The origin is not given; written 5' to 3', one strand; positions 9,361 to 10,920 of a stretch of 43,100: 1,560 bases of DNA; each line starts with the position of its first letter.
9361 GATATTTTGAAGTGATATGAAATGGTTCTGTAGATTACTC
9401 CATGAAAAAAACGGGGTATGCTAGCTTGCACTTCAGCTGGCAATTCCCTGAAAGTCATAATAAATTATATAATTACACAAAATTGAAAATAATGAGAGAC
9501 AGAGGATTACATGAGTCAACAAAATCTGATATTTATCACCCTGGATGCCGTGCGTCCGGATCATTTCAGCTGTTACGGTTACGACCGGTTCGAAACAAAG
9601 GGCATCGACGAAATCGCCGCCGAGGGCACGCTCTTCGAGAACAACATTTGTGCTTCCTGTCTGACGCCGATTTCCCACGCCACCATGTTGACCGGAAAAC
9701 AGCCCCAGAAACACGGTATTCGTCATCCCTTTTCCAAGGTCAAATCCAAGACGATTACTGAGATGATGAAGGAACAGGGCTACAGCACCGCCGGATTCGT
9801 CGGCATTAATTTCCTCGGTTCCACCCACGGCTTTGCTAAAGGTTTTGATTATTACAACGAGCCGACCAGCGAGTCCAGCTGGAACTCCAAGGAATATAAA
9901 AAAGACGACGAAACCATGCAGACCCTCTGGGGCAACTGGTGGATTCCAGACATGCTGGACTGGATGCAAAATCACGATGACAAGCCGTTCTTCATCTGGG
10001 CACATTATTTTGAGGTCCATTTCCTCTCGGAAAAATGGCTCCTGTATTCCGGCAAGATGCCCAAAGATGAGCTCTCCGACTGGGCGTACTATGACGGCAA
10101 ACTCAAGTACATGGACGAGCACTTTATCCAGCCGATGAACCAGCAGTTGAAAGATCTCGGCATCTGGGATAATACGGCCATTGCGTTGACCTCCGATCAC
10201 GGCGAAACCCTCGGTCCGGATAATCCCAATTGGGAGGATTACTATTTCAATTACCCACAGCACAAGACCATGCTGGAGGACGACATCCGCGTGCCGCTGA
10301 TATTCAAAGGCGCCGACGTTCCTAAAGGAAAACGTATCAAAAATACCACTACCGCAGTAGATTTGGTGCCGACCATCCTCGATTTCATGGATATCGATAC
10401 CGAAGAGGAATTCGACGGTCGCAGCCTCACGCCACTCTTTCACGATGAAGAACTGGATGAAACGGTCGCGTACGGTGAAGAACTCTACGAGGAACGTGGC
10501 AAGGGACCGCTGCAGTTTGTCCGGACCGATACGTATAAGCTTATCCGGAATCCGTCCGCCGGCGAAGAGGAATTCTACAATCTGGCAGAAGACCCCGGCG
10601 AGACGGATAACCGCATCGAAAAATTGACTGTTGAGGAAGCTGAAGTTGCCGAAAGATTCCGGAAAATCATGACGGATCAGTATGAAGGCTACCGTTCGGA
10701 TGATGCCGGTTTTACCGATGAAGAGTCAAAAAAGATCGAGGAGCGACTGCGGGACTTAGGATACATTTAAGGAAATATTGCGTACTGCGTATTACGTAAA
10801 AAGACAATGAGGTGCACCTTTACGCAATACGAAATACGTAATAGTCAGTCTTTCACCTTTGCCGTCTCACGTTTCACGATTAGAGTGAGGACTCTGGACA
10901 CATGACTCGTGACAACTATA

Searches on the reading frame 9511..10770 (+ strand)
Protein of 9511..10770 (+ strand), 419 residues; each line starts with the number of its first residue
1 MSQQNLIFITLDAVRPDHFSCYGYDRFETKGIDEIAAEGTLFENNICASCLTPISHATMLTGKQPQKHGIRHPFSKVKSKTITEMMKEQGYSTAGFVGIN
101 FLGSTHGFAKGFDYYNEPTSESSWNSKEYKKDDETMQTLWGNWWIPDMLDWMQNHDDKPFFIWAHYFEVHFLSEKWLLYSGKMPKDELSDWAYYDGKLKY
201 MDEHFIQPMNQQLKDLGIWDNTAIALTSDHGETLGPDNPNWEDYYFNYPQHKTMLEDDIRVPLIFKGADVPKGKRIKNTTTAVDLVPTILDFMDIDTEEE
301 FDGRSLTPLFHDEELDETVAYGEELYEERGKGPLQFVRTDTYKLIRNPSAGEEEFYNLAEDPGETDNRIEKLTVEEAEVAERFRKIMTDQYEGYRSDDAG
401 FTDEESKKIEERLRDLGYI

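Call 3: search_protein_families(library=pfam, proteins=[window:9511-10770:+], max_evalue=0.001)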
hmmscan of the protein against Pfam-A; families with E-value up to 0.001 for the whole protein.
window:9511-10770:+ (419 aa): 3 families
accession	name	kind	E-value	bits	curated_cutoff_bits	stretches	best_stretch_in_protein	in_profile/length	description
PF00884.28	Sulfatase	-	3.6e-42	145.2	25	1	4-295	1-301/301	Sulfatase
PF16347.10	SGSH_C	-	4.3e-14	53.4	29.3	1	251-385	8-146/154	N-sulphoglucosamine sulphohydrolase, C-terminal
PF01663.27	Phosphodiest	-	3.2e-12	47.2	23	1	6-236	1-225/342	Type I phosphodiesterase / nucleotide pyrophosphatase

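Call 49: search_solved_structures(query=window:9511-10770:+, max_evalue=0.00001, show_alignments=1)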
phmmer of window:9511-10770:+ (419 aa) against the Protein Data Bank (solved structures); distinct sequences matched with E-value up to 0.00001: 54.
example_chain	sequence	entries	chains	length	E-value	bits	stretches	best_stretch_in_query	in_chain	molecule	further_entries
7p24_AAA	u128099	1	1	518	3.9e-22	81.9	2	4-171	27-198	Mucin-desulfating sulfatase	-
9s03_A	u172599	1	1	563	7.9e-22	80.9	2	212-411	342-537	Putative sulfatase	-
7oz8_AAA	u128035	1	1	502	6.4e-21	77.9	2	192-371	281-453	Choline-sulfatase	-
9fo1_A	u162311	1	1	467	1.5e-20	76.7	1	4-382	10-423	k-carrageenan sulfatase S1_16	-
3ed4_A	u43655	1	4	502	1.8e-20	76.4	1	3-389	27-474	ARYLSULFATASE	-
5g2v_A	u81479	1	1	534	1.1e-19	73.8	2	201-399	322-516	N-ACETYLGLUCOSAMINE-6-SULFATASE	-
6pt6_B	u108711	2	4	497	2.2e-18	69.5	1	191-371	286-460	exo-2S-iota carrageenan S1 sulfatase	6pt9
6ptk_A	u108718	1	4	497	2.9e-18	69.1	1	191-371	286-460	exo-2S-iota carrageenan S1 sulfatase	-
6pt4_B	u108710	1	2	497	4.1e-18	68.6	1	191-371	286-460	exo-2S-iota carrageenan S1 sulfatase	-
6hr5_A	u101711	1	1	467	3.6e-17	65.5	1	206-384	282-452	Alpha-L-rhamnosidase/sulfatase (GH78)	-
4upi_A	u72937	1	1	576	2.8e-16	62.6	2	3-71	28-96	SULFATASE FAMILY PROTEIN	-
6ust_A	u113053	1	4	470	1.5e-15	60.2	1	194-384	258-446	N-acetylgalactosamine 6-sulfate sulfatase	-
3b5q_A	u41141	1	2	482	8.9e-15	57.6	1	221-387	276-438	Putative sulfatase yidJ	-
5g2t_A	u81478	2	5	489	9.3e-15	57.6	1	221-387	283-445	2-O GLYCOSAMINOGLYCAN SULFATASE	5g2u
4uph_A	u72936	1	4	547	4.6e-13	52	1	192-314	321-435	SULFATASE (SULFURIC ESTER HYDROLASE) PROTEIN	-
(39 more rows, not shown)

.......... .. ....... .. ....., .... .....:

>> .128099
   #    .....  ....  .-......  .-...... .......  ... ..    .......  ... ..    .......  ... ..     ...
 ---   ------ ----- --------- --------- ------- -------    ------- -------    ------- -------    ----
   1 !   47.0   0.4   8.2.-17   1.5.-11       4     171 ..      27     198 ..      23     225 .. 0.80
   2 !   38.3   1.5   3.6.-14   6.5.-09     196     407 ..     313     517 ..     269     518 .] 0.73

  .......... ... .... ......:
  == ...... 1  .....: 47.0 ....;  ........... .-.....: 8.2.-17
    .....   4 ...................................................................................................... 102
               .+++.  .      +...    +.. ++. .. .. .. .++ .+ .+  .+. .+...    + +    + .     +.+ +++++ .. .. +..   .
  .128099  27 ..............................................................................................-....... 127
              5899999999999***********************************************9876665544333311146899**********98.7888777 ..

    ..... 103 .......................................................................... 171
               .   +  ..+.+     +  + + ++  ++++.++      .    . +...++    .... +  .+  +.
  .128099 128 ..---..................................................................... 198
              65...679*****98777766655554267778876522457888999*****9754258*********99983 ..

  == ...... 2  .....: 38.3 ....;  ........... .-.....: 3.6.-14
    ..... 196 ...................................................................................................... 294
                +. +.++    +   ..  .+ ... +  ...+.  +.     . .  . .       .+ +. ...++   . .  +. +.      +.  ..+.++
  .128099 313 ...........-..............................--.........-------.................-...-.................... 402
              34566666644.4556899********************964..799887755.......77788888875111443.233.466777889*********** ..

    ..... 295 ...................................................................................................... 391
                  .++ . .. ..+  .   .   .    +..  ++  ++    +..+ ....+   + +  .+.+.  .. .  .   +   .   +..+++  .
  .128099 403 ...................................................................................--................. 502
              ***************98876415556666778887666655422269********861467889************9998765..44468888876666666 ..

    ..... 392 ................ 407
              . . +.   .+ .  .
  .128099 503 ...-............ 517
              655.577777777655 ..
